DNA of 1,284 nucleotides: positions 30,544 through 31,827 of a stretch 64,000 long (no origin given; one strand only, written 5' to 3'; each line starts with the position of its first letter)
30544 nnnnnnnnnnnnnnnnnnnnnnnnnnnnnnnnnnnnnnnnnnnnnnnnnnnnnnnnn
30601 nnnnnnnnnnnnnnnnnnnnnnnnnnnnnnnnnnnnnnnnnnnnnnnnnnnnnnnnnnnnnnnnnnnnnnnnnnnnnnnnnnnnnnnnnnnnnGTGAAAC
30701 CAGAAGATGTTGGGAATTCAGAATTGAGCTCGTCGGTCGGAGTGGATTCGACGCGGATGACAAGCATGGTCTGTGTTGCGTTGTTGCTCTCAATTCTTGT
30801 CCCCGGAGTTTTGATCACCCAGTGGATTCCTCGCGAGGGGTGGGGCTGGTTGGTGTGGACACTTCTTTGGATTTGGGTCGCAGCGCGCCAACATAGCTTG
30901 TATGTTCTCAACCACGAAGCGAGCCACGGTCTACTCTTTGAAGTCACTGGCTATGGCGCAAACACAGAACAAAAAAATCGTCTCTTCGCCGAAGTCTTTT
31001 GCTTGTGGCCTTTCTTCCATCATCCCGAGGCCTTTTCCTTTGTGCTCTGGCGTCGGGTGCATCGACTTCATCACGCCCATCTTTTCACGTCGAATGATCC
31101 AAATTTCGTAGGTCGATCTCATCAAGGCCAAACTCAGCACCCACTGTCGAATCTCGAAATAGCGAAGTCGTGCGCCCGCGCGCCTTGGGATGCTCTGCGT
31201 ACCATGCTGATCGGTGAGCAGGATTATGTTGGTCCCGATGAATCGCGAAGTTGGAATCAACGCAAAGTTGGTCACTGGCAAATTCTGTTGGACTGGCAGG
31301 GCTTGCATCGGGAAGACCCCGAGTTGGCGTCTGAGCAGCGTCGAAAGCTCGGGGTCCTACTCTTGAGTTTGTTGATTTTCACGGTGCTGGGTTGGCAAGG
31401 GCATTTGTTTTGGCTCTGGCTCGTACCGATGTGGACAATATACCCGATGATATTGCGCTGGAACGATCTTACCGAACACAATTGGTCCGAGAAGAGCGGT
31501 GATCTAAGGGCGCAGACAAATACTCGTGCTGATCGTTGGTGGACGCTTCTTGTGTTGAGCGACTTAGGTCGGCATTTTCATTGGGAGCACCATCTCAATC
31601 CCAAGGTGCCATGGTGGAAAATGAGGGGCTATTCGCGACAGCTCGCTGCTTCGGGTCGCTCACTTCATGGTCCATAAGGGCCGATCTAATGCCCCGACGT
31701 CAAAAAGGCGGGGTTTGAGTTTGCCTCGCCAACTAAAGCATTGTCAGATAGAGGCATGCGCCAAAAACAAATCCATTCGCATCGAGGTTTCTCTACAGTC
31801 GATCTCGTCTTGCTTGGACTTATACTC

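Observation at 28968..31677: Compact operon: CADD-like heme-oxygenase-like di-iron enzyme + AadA-like nucleotidyltransferase + membrane desaturase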

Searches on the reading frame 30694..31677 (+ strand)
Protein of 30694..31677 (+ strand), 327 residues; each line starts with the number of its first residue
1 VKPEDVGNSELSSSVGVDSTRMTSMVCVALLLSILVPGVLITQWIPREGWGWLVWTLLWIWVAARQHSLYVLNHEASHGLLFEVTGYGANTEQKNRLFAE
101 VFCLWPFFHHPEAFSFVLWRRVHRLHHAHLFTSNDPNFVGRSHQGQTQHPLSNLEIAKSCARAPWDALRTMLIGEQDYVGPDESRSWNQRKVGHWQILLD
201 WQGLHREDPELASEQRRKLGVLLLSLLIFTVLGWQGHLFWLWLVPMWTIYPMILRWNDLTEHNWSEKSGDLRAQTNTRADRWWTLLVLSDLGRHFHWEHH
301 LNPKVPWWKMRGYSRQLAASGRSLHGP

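Call 3: search_protein_families(library=pfam, proteins=[window:30694-31677:+], max_evalue=0.1)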
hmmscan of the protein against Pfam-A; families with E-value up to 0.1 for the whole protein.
window:30694-31677:+ (327 aa): 2 families
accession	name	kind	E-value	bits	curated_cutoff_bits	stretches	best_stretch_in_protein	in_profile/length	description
PF00487.30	FA_desaturase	-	6.2e-22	79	29.7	1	51-317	2-238/253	Fatty acid desaturase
PF05230.16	MASE2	-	0.0025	18.3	25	1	217-262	6-53/89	MASE2 domain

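Call 4: search_protein_families(library=ncbifam, proteins=[window:30694-31677:+], max_evalue=0.1)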
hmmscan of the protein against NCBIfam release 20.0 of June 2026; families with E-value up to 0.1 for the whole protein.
window:30694-31677:+ (327 aa): 2 families
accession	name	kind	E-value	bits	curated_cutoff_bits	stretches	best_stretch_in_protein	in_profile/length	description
NF041365.1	GntB_guanitoxin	equivalog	1.2e-11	44.6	380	1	222-314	182-275/308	guanitoxin biosynthesis L-arginine gamma (S) hydroxylase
NF045690.1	BCarotKetCrtW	equivalog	3.6e-05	23.2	350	1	272-311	211-247/257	beta-carotene ketolase CrtW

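Call 14: find_homologous_proteins(query=window:30694-31677:+)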
Query window:30694-31677:+ (327 aa): 10 proteins with E <= 0.001 among 1958 candidates.
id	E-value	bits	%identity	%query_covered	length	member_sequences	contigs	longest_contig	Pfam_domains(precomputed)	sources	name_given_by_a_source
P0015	3.9e-191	653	82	100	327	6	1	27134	PF00487.31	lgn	-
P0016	5.9e-111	389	56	93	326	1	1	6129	PF00487.31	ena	-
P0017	5.2e-73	264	48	83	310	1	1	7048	PF00487.31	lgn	-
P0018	1.8e-65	239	47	81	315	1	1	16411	PF00487.31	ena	-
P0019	2.4e-64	235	45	80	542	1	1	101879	PF00487.31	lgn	-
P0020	5.4e-58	215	44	80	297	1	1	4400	PF00487.31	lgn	-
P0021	1.2e-54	204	39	96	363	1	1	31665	PF00487.31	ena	-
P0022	4.6e-54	202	42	81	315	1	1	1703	PF00487.31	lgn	-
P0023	1.4e-53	200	44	80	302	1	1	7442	PF00487.31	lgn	-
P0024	5.7e-51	191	41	83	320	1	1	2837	PF00487.31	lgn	-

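Call 15: find_encoding_contigs(protein=P0016, flank=6000, max_places=2)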
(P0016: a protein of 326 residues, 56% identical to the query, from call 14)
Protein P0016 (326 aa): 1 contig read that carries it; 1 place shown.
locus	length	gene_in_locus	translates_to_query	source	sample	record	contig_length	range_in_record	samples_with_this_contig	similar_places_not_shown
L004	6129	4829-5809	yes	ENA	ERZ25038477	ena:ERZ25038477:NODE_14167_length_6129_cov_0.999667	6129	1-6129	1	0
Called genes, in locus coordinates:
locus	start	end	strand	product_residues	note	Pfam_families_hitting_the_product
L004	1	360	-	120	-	?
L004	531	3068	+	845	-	PF01839:FG-GAP (faint), PF13517:FG-GAP_3, PF07593:UnbV_ASPIC (weak)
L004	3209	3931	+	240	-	PF14518:Haem_oxygenas_2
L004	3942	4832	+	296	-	-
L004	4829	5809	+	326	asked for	PF00487:FA_desaturase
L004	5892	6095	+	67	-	-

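Call 16: find_encoding_contigs(protein=P0019, flank=8000, max_places=2)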
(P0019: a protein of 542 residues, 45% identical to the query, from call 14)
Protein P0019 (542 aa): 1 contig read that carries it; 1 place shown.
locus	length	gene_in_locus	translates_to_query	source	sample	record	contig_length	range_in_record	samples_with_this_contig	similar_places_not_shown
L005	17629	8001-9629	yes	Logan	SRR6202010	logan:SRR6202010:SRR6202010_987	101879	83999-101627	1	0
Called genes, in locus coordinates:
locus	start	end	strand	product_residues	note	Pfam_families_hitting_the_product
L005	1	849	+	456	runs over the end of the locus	PF00501:AMP-binding, PF13193:AMP-binding_C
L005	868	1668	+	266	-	-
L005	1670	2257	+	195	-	-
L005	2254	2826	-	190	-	PF00583:Acetyltransf_1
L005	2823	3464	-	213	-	-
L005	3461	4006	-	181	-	-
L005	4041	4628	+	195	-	-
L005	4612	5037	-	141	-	-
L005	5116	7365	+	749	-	PF01839:FG-GAP (faint), PF13517:FG-GAP_3, PF07593:UnbV_ASPIC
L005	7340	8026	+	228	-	PF14518:Haem_oxygenas_2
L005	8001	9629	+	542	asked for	PF00487:FA_desaturase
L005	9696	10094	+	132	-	-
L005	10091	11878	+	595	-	PF01839:FG-GAP (faint), PF13517:FG-GAP_3, PF07593:UnbV_ASPIC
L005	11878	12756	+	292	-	PF03116:NQR2_RnfD_RnfE (faint)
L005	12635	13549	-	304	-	-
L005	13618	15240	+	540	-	-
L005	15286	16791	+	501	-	PF02310:B12-binding, PF04055:Radical_SAM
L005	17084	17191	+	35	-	-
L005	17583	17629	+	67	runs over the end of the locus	-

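Call 17: find_encoding_contigs(protein=P0018, flank=8000, max_places=2)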
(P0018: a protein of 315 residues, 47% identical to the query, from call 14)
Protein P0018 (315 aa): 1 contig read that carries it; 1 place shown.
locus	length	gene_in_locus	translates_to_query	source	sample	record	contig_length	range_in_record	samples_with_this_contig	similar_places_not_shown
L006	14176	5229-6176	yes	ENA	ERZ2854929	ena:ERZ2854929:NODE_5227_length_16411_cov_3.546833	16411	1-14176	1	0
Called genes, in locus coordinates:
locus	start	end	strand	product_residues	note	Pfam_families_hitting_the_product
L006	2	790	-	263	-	?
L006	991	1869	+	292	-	PF00892:EamA, PF03151:TPT (faint), PF00892:EamA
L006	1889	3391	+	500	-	-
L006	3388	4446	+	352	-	-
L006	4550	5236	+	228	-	PF14518:Haem_oxygenas_2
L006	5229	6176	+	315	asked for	PF00487:FA_desaturase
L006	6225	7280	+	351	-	PF03480:DctP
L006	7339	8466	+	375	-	PF07433:DUF1513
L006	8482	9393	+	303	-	PF04116:FA_hydroxylase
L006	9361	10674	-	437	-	PF03062:MBOAT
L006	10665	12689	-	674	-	-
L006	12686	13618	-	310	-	PF13621:Cupin_8, PF08007:JmjC_2 (weak)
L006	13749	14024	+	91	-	-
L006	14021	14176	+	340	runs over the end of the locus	-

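Call 25: find_related_loci(query=A2, collection=genome_contigs, flank=8000)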
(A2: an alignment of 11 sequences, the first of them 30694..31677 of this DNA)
Query A2 (327 aa) in genome_contigs; peptide patterns used: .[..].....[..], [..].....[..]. (x = any residue, [..] = any of these).
70 stretches matched a pattern; 6 encode a relative of the query (tblastn E <= 1e-3); 6 distinct loci.
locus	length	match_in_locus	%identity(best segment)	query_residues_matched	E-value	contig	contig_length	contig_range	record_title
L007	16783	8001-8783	37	53-324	2e-53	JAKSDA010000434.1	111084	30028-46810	MAG: Proteobacteria bacterium isolate MAG.37 k141_2096211, whole genome shotgun sequence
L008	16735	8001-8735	39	64-318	2e-50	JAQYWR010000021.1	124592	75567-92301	MAG: Nostoc sp. S4 S4_NODE_38_length_124592_cov_14.7647, whole genome shotgun sequence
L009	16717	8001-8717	40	56-305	9e-50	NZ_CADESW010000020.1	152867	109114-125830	Burkholderia stagnalis strain LMG 28156, whole genome shotgun sequence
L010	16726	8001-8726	42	53-305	2e-49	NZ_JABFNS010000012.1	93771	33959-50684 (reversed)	Myxococcus xanthus strain AM003 NODE_12_length_93771_cov_35.1085, whole genome shotgun sequence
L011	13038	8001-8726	41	53-305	2e-48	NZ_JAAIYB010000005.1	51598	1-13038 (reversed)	Myxococcus vastator strain AM301 NODE_5_length_51598_cov_9.27779, whole genome shotgun sequence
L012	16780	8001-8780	37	53-323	3e-45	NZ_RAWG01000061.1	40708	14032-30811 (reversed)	Corallococcus sicarius strain CA040B NODE_61_40708_cov_61.718, whole genome shotgun sequence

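Call 30: search_protein_families(library=pfam, proteins=[L008:994-1740:+, L008:2700-3185:+, L008:3636-5138:+, L008:5231-6364:+, L008:6523-7569:+, L008:7713-8795:+, L008:9055-10254:+, L008:10570-12177:+, L008:12908-13822:+, L008:14371-14973:-], max_evalue=0.001)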
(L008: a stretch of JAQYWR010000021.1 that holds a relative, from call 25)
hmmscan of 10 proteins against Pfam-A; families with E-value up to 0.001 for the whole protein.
L008:994-1740:+ (248 aa): 4 families
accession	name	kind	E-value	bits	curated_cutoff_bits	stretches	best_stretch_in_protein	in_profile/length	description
PF13561.12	adh_short_C2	-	2.5e-58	197.9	27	1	14-245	5-235/236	Enoyl-(Acyl carrier protein) reductase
PF00106.31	adh_short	-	1.9e-46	158.4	26.6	1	6-190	1-190/195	short chain dehydrogenase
PF08659.16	KR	-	4.1e-12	46.8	22.6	1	9-163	4-163/180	KR domain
PF23441.1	SDR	-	2.2e-10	40.8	27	1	2-245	4-255/258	SDR-like rossmann domain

L008:2700-3185:+ (161 aa): 4 families
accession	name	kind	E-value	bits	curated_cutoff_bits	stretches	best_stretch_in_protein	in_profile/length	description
PF00583.31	Acetyltransf_1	-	2.5e-13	50.8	20.7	1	50-145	25-116/116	Acetyltransferase (GNAT) family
PF13302.13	Acetyltransf_3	-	8.1e-07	30.3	25.4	1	11-146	2-138/138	Acetyltransferase (GNAT) domain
PF13508.13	Acetyltransf_7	-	8.9e-07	29.6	27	1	59-144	3-81/84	Acetyltransferase (GNAT) domain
PF13420.13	Acetyltransf_4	-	1.5e-05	25.5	24.3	1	13-144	1-133/155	Acetyltransferase (GNAT) domain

L008:3636-5138:+ (500 aa): 1 family
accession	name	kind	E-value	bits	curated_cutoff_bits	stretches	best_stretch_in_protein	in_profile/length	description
PF01053.26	Cys_Met_Meta_PP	-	1.8e-33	116.1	27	1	179-496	69-376/381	Cys/Met metabolism PLP-dependent enzyme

L008:5231-6364:+ (377 aa): 1 family
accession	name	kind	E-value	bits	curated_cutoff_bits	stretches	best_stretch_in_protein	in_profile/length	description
PF00561.26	Abhydrolase_1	-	6.4e-28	98.5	25.8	1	47-331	1-238/245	alpha/beta hydrolase fold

L008:6523-7569:+ (348 aa): 1 family
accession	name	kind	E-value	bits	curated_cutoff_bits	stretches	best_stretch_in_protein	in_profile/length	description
PF14518.11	Haem_oxygenas_2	-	2.2e-36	125.7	28.9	1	146-323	1-176/177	Iron-containing redox enzyme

L008:7713-8795:+ (360 aa): 1 family
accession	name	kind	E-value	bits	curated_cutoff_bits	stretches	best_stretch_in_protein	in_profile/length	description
PF00487.30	FA_desaturase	-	3.1e-25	89.8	29.7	1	86-337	4-235/253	Fatty acid desaturase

L008:9055-10254:+ (399 aa): 2 families
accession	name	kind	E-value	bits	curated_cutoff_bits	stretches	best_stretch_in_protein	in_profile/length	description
PF00266.25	Aminotran_5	-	9.9e-67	225.9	21.5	1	27-389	3-371/371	Aminotransferase class-V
PF01041.23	DegT_DnrJ_EryC1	-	0.00011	22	19.8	1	87-200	45-152/360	DegT/DnrJ/EryC1/StrS aminotransferase family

L008:10570-12177:+ (535 aa): 7 families
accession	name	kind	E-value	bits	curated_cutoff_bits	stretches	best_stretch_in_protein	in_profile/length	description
PF05199.19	GMC_oxred_C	-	1.5e-12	48.6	24.6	1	400-523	3-139/139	GMC oxidoreductase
PF00732.25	GMC_oxred_N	-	2.1e-08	34.7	23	1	87-319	14-199/218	GMC oxidoreductase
PF13450.12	NAD_binding_8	-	0.00015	22.4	21.9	1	43-72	1-30/68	NAD(P)-binding Rossmann-like domain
PF01266.30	DAO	-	0.00019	21.5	27.9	0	41-71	2-32/353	FAD dependent oxidoreductase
PF00890.30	FAD_binding_2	-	0.00042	20.1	20.4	1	41-71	2-32/414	FAD binding domain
PF07992.20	Pyr_redox_2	-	0.00046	20.1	26.1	0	41-73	3-35/291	Pyridine nucleotide-disulphide oxidoreductase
PF01494.25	FAD_binding_3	-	0.00091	19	22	0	39-74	2-37/349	FAD binding domain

L008:12908-13822:+ (304 aa): 0 families

L008:14371-14973:- (200 aa): 2 families
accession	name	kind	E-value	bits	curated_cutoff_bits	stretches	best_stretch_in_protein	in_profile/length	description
PF00196.25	GerE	-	2.5e-07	30.7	23.5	1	153-199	3-49/57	Bacterial regulatory proteins, luxR family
PF08281.18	Sigma70_r4_2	-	0.00013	22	25.7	1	168-189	27-48/54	Sigma-70, region 4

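Call 31: search_protein_families(library=ncbifam, proteins=[L008:3636-5138:+, L008:5231-6364:+, L008:6523-7569:+, L008:7713-8795:+, L008:9055-10254:+, L008:10570-12177:+, L008:12908-13822:+], max_evalue=0.001)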
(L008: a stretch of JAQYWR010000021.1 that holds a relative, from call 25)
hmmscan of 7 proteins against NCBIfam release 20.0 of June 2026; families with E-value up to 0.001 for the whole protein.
L008:3636-5138:+ (500 aa): 43 families (the best 25 are shown)
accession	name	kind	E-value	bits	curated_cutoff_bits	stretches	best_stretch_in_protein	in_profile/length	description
NF042918.1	PAGG_Syn_BesB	equivalog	4.9e-141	470.8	800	1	14-500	2-488/491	L-2-amino-4-chloropent-4-enoate dechlorinase/desaturase BesB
TIGR02080.1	O_succ_thio_ly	equivalog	6.2e-23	81.1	504.55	1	181-495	70-374/382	cystathionine gamma-synthase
NF006095.0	PRK08247.1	equivalog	3.6e-21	75.4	585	1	178-396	69-278/369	methionine biosynthesis PLP-dependent protein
TIGR01326.1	OAH_OAS_sulfhy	subfamily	1.3e-20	73.5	495.1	2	245-342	135-234/418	O-acetylhomoserine aminocarboxypropyltransferase/cysteine synthase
NF004821.0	PRK06176.1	equivalog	1.9e-20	73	642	1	214-496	96-372/380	cystathionine gamma-synthase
NF005047.0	PRK06460.1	equivalog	2.1e-20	73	501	1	231-494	106-366/376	hypothetical protein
NF006347.0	PRK08574.1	equivalog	7.5e-20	71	477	1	181-498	72-380/385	cystathionine gamma-synthase family protein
NF005810.0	PRK07671.1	equivalog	1e-19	70.9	594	1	216-496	98-372/377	bifunctional cystathionine gamma-lyase/homocysteine desulfhydrase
NF005026.0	PRK06434.1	equivalog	1e-19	70.7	634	1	183-498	85-380/385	cystathionine gamma-lyase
NF006097.0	PRK08249.1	equivalog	3.8e-19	68.3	600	1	241-497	137-390/402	cystathionine gamma-synthase family protein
NF005976.0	PRK08064.1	equivalog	4.8e-19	68.6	627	1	221-499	107-379/390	cystathionine beta-lyase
NF043007.1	CysBLyMetC_Staph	equivalog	2.7e-18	66.1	700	1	218-494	101-366/378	cystathionine beta-lyase MetC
NF004876.0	PRK06234.1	subfamily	1.2e-17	64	666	1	238-495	135-390/400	methionine gamma-lyase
NF005871.0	PRK07811.1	equivalog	1.5e-17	63.2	513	1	218-494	112-380/389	cystathionine gamma-synthase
TIGR01329.1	cysta_beta_ly_E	equivalog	3.5e-17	62.2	487.5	1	178-495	63-373/383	cystathionine beta-lyase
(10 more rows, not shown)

L008:5231-6364:+ (377 aa): 21 families
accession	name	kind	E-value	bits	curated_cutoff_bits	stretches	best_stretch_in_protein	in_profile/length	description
TIGR01392.2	MetX_acetyl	equivalog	1.8e-129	431.8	500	1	18-348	3-349/351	homoserine O-acetyltransferase MetX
NF001209.0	PRK00175.1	equivalog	5.4e-120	400.7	331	1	5-352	8-375/381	homoserine O-acetyltransferase MetX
NF047917.1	MetX_acetyl_MTB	exception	5e-99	331.8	475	1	13-347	9-357/361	homoserine O-acetyltransferase MetX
NF047916.1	MetX_succinyl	exception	8.9e-89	298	560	1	11-351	7-368/370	homoserine O-succinyltransferase MetX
NF005262.1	PRK06765.1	equivalog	1.4e-59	202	450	1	18-348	10-364/366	E22 family MetX-like putative esterase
NF005757.0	PRK07581.1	subfamily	4e-55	187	332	1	19-333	14-317/339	hypothetical protein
NF047915.1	homoser_Ac_Staph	exception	2.4e-34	119.1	500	1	20-342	13-306/320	homoserine O-acetyltransferase MetX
NF006449.0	PRK08775.1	equivalog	2.7e-32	112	296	1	62-345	83-333/344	homoserine O-succinyltransferase MetX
NF005071.0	PRK06489.1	equivalog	5.4e-29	101.4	305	1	18-306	38-308/362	hypothetical protein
TIGR03611.1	RutD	equivalog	3.2e-10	39.8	238.5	1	282-348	189-254/258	pyrimidine utilization protein D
NF051488.1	bifunc_PcaDC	exception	2.4e-09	36.8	390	1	255-328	164-230/375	bifunctional 3-oxoadipate enol-lactonase/4-carboxymuconolactone decarboxylase PcaDC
NF052610.1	macro_16_ester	equivalog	2.3e-08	33.7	420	0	270-334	202-265/281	alpha/beta fold macrolide esterase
TIGR02427.1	protocat_pcaD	equivalog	6.6e-08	32.2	255.85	1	280-348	182-249/251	3-oxoadipate enol-lactonase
NF051487.1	bifunc_PcaCD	exception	8.6e-08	31.7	430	1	253-348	323-410/413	bifunctional 4-carboxymuconolactone decarboxylase/3-oxoadipate enol-lactonase PcaCD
NF053683.1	esterase_mleBRB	exception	2e-07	30.8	585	0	107-169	67-128/280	BRB family alpha/beta fold macrolide esterase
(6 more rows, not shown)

L008:6523-7569:+ (348 aa): 0 families

L008:7713-8795:+ (360 aa): 3 families
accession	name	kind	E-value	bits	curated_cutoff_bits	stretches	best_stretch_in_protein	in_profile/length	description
NF041365.1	GntB_guanitoxin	equivalog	4.6e-21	75.5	380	2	41-171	4-129/308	guanitoxin biosynthesis L-arginine gamma (S) hydroxylase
NF045690.1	BCarotKetCrtW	equivalog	6.7e-08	32.1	350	1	260-336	174-249/257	beta-carotene ketolase CrtW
NF052548.1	FAdesatDesABac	equivalog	5.1e-05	22.6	500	1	64-153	28-113/328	Delta(5) desaturase DesA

L008:9055-10254:+ (399 aa): 23 families
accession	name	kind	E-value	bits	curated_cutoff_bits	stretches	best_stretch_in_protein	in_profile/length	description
TIGR01979.1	sufS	subfamily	2e-59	201.5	475.1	1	9-395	7-397/403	SufS family cysteine desulfurase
NF041166.1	f2_encap_cargo1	exception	3.4e-50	171.8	800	1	9-394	234-621/623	family 2A encapsulin nanocompartment cargo protein cysteine desulfurase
TIGR04343.1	egtE_PLP_lyase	equivalog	6.7e-44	150.2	400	1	24-393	14-368/370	ergothioneine biosynthesis PLP-dependent enzyme EgtE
NF006791.0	PRK09295.1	equivalog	1.8e-38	132.7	661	1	63-396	66-401/406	cysteine desulfurase SufS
TIGR01977.1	am_tr_V_EF2568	hypoth_equivalog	8.5e-36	123.8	377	1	39-395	16-375/376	cysteine desulfurase family protein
NF008126.0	PRK10874.1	equivalog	5.2e-33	114.7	607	1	8-393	3-392/401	cysteine desulfurase CsdA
TIGR03392.1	FeS_syn_CsdA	equivalog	4.5e-31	108.4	493.6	1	9-393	1-389/398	cysteine desulfurase CsdA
TIGR01976.1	am_tr_V_VC1184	hypoth_equivalog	1.9e-30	106.4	352.35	1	18-391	10-399/401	cysteine desulfurase-like protein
TIGR03402.1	FeS_nifS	equivalog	3.4e-26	91.9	530.75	1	60-235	38-213/379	cysteine desulfurase NifS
NF010611.0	PRK14012.1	equivalog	5.5e-25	88.1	548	1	32-235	14-223/406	IscS subfamily cysteine desulfurase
TIGR02006.1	IscS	equivalog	1.1e-23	84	643.2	1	63-235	46-219/402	IscS subfamily cysteine desulfurase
NF040779.1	Sec_lyase_SclA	exception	7.9e-23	81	525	1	74-397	53-377/378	selenocysteine lyase SclA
TIGR03235.1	DNA_S_dndA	equivalog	7.9e-21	74.7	480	1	59-238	37-218/353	cysteine desulfurase DndA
NF002806.0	PRK02948.1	subfamily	3.5e-20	72.3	304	1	63-233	42-213/381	IscS subfamily cysteine desulfurase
TIGR03403.1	nifS_epsilon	equivalog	5.7e-20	71.5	587.7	1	63-235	41-217/382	NifS family cysteine desulfurase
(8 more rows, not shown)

L008:10570-12177:+ (535 aa): 9 families
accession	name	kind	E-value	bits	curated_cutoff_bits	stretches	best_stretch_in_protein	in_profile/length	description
NF058674.1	CholsOxChoxAB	equivalog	3.9e-37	128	850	3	40-151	7-104/535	cholesterol oxidase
TIGR04542.1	GMC_mycofac_2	equivalog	4.5e-10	39.1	400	1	471-526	367-421/425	mycofactocin system GMC family oxidoreductase MftG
TIGR03970.1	mycofact_MftG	equivalog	9.3e-09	34.7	387.45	1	469-528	430-484/487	mycofactocin dehydrogenase MftG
NF038210.1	GMC_mycofac_3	equivalog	1.9e-07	30.3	300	1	472-533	355-415/418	mycofactocin system GMC family oxidoreductase MftG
NF002550.0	PRK02106.1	subfamily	3.2e-06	26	605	0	413-530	410-533/563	choline dehydrogenase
NF007450.0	PRK10015.1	subfamily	0.00021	20.1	466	1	35-71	2-38/429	FAD-dependent oxidoreductase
TIGR01810.1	betA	equivalog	0.00036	19.3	732.1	0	475-528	466-524/532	choline dehydrogenase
TIGR02734.1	crtI_fam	subfamily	0.00042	19.1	238.1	1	41-70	1-30/504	phytoene desaturase family protein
TIGR01350.1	lipoamide_DH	equivalog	0.00072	18.4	408.8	1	40-69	3-32/461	dihydrolipoyl dehydrogenase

L008:12908-13822:+ (304 aa): 0 families

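Call 38: search_protein_families(library=pfam, proteins=[L012:1053-3119:+, L012:3280-4920:-, L012:5024-5950:-, L012:6230-7381:+, L012:7439-7732:+, L012:7782-8915:+, L012:8922-9809:+, L012:9802-11343:+, L012:11300-11872:+, L012:12973-16002:+], max_evalue=0.001)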
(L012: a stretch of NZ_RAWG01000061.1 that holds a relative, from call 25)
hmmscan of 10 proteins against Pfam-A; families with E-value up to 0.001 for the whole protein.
L012:1053-3119:+ (688 aa): 4 families
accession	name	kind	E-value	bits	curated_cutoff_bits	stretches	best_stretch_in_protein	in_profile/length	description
PF00456.26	Transketolase_N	-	1.4e-131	438.9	22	1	7-353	2-334/334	Transketolase, thiamine diphosphate binding domain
PF02779.29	Transket_pyr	-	4.4e-46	157.1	27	1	369-538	2-172/174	Transketolase, pyrimidine binding domain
PF22613.1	Transketolase_C_1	-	5.7e-45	152.6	27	1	555-668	1-113/113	Transketolase-like TK C-terminal domain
PF02780.25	Transketolase_C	-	1.3e-11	45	25.9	1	566-672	9-124/124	Transketolase, C-terminal domain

L012:3280-4920:- (546 aa): 1 family
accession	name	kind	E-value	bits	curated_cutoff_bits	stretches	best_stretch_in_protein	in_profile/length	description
PF20575.4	HTH_63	-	7e-05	23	23.9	0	367-395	59-87/148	Helix-turn-helix domain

L012:5024-5950:- (308 aa): 2 families
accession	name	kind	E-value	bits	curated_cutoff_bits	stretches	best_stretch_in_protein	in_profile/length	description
PF01509.24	TruB_N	-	6e-32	111.5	27.3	1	50-189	11-149/149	TruB family pseudouridylate synthase (N terminal domain)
PF16198.10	TruB_C_2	-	6.1e-08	33.1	29.3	1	190-219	1-30/66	tRNA pseudouridylate synthase B C-terminal domain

L012:6230-7381:+ (383 aa): 1 family
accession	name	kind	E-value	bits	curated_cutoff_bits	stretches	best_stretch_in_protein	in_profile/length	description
PF14518.11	Haem_oxygenas_2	-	1.6e-35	122.9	28.9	1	177-353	1-175/177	Iron-containing redox enzyme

L012:7439-7732:+ (97 aa): 1 family
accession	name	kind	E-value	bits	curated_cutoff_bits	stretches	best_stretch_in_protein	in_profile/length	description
PF01361.26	Tautomerase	-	1.1e-17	64.1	22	1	27-86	1-59/60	Tautomerase enzyme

L012:7782-8915:+ (377 aa): 1 family
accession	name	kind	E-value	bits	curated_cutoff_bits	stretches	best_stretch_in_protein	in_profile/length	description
PF00487.30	FA_desaturase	-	1.1e-24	88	29.7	1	73-324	3-235/253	Fatty acid desaturase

L012:8922-9809:+ (295 aa): 2 families
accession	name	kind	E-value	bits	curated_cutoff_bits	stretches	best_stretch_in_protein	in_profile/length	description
PF00753.33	Lactamase_B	-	1.5e-13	51.6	22.7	1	27-204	3-184/196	Metallo-beta-lactamase superfamily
PF12706.13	Lactamase_B_2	-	4e-06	27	27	1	65-178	29-144/200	Beta-lactamase superfamily domain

L012:9802-11343:+ (513 aa): 3 families
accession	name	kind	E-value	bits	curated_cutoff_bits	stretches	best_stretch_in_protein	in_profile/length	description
PF00282.25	Pyridoxal_deC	-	5.7e-57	193.6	27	1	60-411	10-359/375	Pyridoxal-dependent decarboxylase conserved domain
PF00266.25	Aminotran_5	-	1.1e-09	38.2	21.5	1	191-328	92-216/371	Aminotransferase class-V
PF01212.27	Beta_elim_lyase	-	6.8e-07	29.3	27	1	150-328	50-214/288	Beta-eliminating lyase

L012:11300-11872:+ (190 aa): 0 families

L012:12973-16002:+ (1009 aa): 1 family
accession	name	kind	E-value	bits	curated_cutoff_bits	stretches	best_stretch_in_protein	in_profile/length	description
PF08309.17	LVIVD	-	8.2e-12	44.7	20.2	0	744-778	2-36/42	LVIVD repeat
